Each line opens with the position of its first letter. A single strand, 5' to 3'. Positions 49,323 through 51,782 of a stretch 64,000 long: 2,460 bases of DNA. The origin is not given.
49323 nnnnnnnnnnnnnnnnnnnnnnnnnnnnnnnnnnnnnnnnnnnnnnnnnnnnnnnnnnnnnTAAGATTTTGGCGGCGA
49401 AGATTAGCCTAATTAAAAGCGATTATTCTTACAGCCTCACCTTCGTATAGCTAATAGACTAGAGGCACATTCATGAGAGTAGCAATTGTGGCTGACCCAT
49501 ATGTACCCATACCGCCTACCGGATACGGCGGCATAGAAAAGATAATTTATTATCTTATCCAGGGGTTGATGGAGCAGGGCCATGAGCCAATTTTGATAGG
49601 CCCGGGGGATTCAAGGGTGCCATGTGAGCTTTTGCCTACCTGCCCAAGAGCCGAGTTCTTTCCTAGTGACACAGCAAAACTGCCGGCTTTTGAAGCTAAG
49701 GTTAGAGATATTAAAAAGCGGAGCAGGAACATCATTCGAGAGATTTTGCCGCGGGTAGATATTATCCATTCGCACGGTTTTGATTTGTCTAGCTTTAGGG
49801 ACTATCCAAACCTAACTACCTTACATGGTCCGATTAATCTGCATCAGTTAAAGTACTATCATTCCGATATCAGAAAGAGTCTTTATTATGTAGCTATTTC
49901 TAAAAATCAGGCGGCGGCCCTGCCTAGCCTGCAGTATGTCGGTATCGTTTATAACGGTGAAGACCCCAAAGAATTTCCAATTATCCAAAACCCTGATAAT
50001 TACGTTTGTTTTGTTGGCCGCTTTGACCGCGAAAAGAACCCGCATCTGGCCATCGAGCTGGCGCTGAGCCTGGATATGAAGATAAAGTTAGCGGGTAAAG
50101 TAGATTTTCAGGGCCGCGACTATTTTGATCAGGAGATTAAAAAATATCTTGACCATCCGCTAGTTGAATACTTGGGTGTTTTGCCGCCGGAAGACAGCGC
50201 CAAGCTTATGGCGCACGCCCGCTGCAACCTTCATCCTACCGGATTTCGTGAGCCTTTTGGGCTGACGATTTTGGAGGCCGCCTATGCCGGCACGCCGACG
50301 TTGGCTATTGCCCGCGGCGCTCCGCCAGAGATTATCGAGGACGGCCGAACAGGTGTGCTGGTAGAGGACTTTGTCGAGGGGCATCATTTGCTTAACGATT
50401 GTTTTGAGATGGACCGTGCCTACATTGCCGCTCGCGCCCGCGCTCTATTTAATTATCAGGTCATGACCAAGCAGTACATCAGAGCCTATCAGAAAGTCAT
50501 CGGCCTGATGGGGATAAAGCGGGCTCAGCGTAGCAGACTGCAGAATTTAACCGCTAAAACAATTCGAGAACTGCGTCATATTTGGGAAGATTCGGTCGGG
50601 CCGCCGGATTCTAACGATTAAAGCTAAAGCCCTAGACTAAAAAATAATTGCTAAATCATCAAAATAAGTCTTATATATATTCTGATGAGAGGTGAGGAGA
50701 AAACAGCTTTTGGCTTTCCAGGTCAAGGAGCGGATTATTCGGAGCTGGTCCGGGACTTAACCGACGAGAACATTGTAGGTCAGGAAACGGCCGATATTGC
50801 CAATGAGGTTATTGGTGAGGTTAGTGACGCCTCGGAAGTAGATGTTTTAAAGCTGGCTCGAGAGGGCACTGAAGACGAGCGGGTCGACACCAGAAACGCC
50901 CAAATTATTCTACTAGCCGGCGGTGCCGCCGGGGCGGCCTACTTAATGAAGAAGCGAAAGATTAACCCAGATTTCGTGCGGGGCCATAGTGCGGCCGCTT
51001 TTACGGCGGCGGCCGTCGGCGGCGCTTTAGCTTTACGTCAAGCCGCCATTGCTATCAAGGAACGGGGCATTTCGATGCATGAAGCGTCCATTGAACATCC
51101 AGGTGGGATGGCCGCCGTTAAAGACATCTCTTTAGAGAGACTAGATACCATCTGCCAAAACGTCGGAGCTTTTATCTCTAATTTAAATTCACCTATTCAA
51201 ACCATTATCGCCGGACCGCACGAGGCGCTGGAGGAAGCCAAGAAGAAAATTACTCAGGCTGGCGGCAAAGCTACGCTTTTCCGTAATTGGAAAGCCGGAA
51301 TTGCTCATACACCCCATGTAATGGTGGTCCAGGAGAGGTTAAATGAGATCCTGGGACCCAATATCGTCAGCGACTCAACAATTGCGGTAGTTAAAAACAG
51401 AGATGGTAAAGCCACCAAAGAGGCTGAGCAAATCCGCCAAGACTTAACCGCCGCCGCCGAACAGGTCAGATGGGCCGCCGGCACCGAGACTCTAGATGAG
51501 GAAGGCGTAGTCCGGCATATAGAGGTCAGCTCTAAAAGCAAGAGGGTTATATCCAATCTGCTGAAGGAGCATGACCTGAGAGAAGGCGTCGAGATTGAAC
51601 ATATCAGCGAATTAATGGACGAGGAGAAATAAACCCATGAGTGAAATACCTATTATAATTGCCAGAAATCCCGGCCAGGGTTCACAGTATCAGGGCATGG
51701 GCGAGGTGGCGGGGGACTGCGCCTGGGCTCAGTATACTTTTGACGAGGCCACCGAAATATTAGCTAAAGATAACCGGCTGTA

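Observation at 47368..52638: Five-gene accessory block inserted between fusA and tuf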

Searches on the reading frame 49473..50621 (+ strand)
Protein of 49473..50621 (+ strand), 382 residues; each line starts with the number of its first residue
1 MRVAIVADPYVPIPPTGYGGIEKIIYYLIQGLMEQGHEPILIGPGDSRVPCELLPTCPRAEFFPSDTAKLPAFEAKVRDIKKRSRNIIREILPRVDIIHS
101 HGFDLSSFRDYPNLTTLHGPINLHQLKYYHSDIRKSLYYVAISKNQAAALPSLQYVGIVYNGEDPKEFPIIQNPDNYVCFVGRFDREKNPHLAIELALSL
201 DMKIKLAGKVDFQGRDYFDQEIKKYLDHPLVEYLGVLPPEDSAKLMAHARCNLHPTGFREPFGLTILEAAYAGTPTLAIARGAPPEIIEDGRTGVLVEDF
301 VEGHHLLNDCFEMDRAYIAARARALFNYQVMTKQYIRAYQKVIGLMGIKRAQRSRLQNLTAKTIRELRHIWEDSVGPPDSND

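Call 3: search_protein_families(library=pfam, proteins=[window:49473-50621:+], max_evalue=0.01)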
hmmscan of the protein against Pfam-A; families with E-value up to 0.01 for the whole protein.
window:49473-50621:+ (382 aa): 5 families
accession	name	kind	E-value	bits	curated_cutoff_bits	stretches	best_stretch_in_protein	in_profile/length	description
PF00534.26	Glycos_transf_1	-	2e-21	76.7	26.4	1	171-299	11-142/172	Glycosyl transferases group 1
PF13692.12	Glyco_trans_1_4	-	3.3e-15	57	27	1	176-299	2-128/142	Glycosyl transferases group 1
PF13439.12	Glyco_transf_4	-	1.2e-11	45.4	28.5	1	18-152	1-150/170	Glycosyltransferase Family 4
PF13524.12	Glyco_trans_1_2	-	0.00019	21.8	25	1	201-325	14-128/144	Glycosyl transferase-like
PF13579.12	Glyco_trans_4_4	-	0.0073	17.1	29.7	0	19-103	1-80/158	Glycosyl transferase 4-like domain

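Call 4: search_protein_families(library=ncbifam, proteins=[window:49473-50621:+], max_evalue=0.01)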
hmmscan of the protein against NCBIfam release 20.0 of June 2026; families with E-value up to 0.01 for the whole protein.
window:49473-50621:+ (382 aa): 15 families
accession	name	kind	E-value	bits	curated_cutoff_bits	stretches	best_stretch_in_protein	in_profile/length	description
NF053787.1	GlcN_PG_synth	equivalog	4.8e-09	35.5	480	1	175-343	197-360/361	N-acetylglucosaminyl phosphatidylglycerol synthase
NF041010.1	glycosy_Agl16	equivalog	2.1e-08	33.5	575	1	158-300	160-305/352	glycosylation protein Agl16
NF041876.1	EPS_EpsE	equivalog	2.2e-07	30.5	400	1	199-299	243-345/389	exopolysaccharide biosynthesis GT4 family glycosyltransferase EpsE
TIGR03449.1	mycothiol_MshA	equivalog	2.6e-07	29.9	462.5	1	175-299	220-353/406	D-inositol-3-phosphate glycosyltransferase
TIGR02472.1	sucr_P_syn_N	equivalog_domain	2.7e-07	29.8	576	1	257-299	348-390/439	sucrose-phosphate synthase, putative, glycosyltransferase domain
TIGR02149.1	glgA_Coryne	subfamily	2.9e-07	30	302.4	1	175-299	204-333/391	glycogen synthase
TIGR02470.1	sucr_synth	equivalog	9.7e-07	27.3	810.4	1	257-298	651-692/784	sucrose synthase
TIGR03999.1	thiol_BshA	equivalog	2e-06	27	273.7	1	246-343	270-374/375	N-acetyl-alpha-D-glucosaminyl L-malate synthase BshA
NF012028.0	PRK15484.1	subfamily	4.9e-05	22.6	618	1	231-325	259-357/380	lipopolysaccharide N-acetylglucosaminyltransferase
TIGR02468.1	sucrsPsyn_pln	equivalog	0.00014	19.8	1143.95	1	253-298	575-620/1051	sucrose-phosphate synthase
NF038229.1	Glyco4_Geo_Pelo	equivalog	0.00015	20.9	400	1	215-302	204-290/338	GPMC system family 4 glycosyltransferase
TIGR03088.1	stp2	hypoth_equivalog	0.00025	20.2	409.05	1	241-342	265-373/374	TIGR03088 family PEP-CTERM/XrtA system glycosyltransferase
TIGR02095.1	glgA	subfamily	0.0023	16.6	328.45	1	177-303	296-429/477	glycogen/starch synthase, ADP-glucose type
NF047880.1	glyco_SdgA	exception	0.0038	15.8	800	0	256-299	396-440/488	serine-aspartate repeat adhesin O-glycosyltransferase SdgA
TIGR04047.1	MSMEG_0565_glyc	hypoth_equivalog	0.0052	15.9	259.85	1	218-279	245-306/373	MSMEG_0565 family glycosyltransferase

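Call 45: search_solved_structures(query=window:49473-50621:+, max_evalue=0.001, show_alignments=1)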
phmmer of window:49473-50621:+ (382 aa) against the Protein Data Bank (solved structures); distinct sequences matched with E-value up to 0.001: 18.
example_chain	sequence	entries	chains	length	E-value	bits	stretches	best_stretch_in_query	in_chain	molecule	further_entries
7fg9_A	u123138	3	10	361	3.6e-46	160.9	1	1-346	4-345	Glycosyl transferase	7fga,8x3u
8x3q_C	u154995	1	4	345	7.2e-46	159.9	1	1-342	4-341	Glycosyl transferase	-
5zer_A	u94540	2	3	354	6.7e-16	61.3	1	5-333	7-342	UDP-glucose:tetrahydrobiopterin glucosyltransferase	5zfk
5ze7_B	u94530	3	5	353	6.8e-16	61.2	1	5-333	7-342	UDP-glucose:tetrahydrobiopterin glucosyltransferase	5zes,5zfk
2iuy_A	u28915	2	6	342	1.7e-10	43.5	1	7-47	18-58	GLYCOSYLTRANSFERASE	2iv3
9v0l_A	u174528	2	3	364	6.3e-08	35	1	18-298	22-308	tetrahydrobiopterin glucosyltransferases | tetrahydrobiopterin glucosyltransferase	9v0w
4xso_B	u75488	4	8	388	1.3e-06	30.6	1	183-328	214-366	Alr3699 protein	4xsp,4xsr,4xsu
6kih_A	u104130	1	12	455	1e-05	27.8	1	174-344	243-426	Tll1590 protein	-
4n9w_A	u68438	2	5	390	1.9e-05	26.8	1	176-349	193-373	GDP-mannose-dependent alpha-(1-2)-phosphatidylinositol mannosyltransferase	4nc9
2gej_A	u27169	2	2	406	2.3e-05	26.6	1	176-349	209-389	PHOSPHATIDYLINOSITOL MANNOSYLTRANSFERASE (PimA)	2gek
2r60_A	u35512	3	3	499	3.4e-05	26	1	256-321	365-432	Glycosyl transferase, group 1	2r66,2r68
4rbn_A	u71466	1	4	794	7.1e-05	25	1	170-298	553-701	Sucrose synthase:Glycosyl transferases group 1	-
2f9f_A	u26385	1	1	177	8.7e-05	24.7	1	180-299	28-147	first mannosyl transferase (wbaZ-1)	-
3c4q_A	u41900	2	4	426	0.00012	24.2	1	231-299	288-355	Predicted glycosyltransferases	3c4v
3c48_A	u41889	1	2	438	0.00013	24.1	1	231-299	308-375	Predicted glycosyltransferases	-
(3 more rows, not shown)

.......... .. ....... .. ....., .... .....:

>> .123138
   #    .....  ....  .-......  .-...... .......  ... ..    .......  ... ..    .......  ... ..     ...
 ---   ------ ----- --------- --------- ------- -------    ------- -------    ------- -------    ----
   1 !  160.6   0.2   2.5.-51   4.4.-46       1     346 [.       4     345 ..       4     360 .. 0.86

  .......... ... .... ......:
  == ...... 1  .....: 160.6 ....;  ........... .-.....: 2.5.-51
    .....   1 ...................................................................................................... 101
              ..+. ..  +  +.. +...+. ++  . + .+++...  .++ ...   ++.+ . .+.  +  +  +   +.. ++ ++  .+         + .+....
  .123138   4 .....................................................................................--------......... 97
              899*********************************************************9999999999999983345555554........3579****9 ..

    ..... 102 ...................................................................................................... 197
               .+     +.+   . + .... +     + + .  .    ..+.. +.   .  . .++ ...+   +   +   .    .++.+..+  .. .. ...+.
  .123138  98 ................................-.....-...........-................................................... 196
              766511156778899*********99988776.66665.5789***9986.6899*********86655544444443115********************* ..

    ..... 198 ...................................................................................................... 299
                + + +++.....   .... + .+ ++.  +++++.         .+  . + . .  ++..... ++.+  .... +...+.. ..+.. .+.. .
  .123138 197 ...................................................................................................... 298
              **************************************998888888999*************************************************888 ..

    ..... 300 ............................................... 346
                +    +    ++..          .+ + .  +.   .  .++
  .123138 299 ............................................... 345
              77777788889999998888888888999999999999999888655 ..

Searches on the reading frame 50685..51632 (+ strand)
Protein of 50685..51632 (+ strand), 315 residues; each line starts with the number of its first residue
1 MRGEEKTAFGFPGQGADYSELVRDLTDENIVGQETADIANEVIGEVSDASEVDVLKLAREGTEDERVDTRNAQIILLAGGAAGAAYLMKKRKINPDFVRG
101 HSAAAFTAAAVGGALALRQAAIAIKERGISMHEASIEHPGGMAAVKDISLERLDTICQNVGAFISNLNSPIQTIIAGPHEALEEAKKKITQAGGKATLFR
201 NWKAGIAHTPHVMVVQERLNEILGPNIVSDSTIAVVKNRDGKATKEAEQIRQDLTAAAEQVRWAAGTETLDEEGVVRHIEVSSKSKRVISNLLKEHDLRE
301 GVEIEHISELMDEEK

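Call 3: search_protein_families(library=pfam, proteins=[window:50685-51632:+], max_evalue=0.01)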
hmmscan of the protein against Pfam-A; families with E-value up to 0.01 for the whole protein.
window:50685-51632:+ (315 aa): 1 family
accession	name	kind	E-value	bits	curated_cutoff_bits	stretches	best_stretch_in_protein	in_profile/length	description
PF00698.26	Acyl_transf_1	-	2.3e-16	60.6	32.7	1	9-243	2-226/319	Acyl transferase domain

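Call 4: search_protein_families(library=ncbifam, proteins=[window:50685-51632:+], max_evalue=0.01)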
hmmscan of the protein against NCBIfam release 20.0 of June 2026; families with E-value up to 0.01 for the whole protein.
window:50685-51632:+ (315 aa): 9 families
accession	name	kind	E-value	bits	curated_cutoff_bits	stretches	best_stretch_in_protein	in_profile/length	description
TIGR00128.1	fabD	equivalog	9.1e-38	130.4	260.9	1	6-283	2-275/290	ACP S-malonyltransferase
TIGR03131.1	malonate_mdcH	equivalog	4.2e-33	115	297.9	1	8-283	2-264/297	malonate decarboxylase subunit epsilon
NF045894.1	PKS_plus_SDR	equivalog_domain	2.2e-31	108.4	1740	1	4-285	529-805/1515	type I polyketide synthase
NF037940.1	PKS_MbtD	equivalog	5.4e-11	41.3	1150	1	4-285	89-364/978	mycobactin polyketide synthase MbtD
TIGR02813.1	omega_3_PfaA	subfamily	5.8e-11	39.8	1010.1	1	11-292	585-879/2582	polyketide-type polyunsaturated fatty acid synthase PfaA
NF037941.1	PKS_NbtC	equivalog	3.4e-09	35.2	1150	1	6-227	96-311/1027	nocobactin polyketide synthase NbtC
NF040607.1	mycolic_Pks13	equivalog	7.8e-08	30.2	2100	1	9-212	667-866/1680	polyketide synthase Pks13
NF041183.1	Pks2_ls1_myc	equivalog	1.5e-05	22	2400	1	10-222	536-740/2086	sulfolipid-1 biosynthesis phthioceranic/hydroxyphthioceranic acid synthase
TIGR01319.1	glmL_fam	subfamily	0.0034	16.3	204.05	1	22-129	197-302/456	GlmL family protein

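Call 33: search_solved_structures(query=window:50685-51632:+, max_evalue=0.001, show_alignments=2)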
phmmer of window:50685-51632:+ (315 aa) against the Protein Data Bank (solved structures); distinct sequences matched with E-value up to 0.001: 66 (the best 60 are shown).
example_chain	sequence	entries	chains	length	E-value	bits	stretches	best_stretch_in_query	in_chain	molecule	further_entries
3im8_A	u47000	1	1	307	9e-26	94.3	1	6-298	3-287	Malonyl acyl carrier protein transacylase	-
3ezo_A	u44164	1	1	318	2.2e-22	83.2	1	6-294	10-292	Malonyl CoA-acyl carrier protein transacylase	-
2cuy_A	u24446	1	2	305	1.8e-21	80.2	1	12-295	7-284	Malonyl CoA-[acyl carrier protein] transacylase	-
3im9_A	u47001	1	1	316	5.6e-21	78.6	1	7-304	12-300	Malonyl CoA-acyl carrier protein transacylase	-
6smd_B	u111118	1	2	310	6.8e-21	78.3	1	8-294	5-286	Malonyl CoA-acyl carrier protein transacylase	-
5ypv_A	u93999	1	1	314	7.4e-20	74.9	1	5-296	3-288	Malonyl CoA-acyl carrier protein transacylase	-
3k89_A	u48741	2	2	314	6.1e-18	68.6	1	4-297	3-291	Malonyl CoA-ACP transacylase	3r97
3tqe_A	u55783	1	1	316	8.5e-18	68.2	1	7-297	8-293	Malonyl-CoA-[acyl-carrier-protein] transacylase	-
2cf2_B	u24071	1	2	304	8.7e-17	64.9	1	43-282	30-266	FATTY ACID SYNTHASE, MAT DOMAIN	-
2cdh_4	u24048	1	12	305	1e-16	64.6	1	43-282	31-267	MALONYL/PALMITOYL TRANSFERASE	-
3h0p_A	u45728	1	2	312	1.1e-16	64.5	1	7-283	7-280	S-malonyltransferase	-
1mla_A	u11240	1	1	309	4.9e-16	62.4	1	7-283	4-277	MALONYL-COENZYME A ACYL CARRIER PROTEIN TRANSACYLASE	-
2g1h_A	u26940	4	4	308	5.3e-16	62.3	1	7-283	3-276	Malonyl CoA-acyl carrier protein transacylase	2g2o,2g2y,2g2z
3hjv_A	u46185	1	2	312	1.1e-15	61.3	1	5-308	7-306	Malonyl Coa-acyl carrier protein transacylase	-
6u0j_A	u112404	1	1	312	2e-15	60.4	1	7-283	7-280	Malonyl CoA-acyl carrier protein transacylase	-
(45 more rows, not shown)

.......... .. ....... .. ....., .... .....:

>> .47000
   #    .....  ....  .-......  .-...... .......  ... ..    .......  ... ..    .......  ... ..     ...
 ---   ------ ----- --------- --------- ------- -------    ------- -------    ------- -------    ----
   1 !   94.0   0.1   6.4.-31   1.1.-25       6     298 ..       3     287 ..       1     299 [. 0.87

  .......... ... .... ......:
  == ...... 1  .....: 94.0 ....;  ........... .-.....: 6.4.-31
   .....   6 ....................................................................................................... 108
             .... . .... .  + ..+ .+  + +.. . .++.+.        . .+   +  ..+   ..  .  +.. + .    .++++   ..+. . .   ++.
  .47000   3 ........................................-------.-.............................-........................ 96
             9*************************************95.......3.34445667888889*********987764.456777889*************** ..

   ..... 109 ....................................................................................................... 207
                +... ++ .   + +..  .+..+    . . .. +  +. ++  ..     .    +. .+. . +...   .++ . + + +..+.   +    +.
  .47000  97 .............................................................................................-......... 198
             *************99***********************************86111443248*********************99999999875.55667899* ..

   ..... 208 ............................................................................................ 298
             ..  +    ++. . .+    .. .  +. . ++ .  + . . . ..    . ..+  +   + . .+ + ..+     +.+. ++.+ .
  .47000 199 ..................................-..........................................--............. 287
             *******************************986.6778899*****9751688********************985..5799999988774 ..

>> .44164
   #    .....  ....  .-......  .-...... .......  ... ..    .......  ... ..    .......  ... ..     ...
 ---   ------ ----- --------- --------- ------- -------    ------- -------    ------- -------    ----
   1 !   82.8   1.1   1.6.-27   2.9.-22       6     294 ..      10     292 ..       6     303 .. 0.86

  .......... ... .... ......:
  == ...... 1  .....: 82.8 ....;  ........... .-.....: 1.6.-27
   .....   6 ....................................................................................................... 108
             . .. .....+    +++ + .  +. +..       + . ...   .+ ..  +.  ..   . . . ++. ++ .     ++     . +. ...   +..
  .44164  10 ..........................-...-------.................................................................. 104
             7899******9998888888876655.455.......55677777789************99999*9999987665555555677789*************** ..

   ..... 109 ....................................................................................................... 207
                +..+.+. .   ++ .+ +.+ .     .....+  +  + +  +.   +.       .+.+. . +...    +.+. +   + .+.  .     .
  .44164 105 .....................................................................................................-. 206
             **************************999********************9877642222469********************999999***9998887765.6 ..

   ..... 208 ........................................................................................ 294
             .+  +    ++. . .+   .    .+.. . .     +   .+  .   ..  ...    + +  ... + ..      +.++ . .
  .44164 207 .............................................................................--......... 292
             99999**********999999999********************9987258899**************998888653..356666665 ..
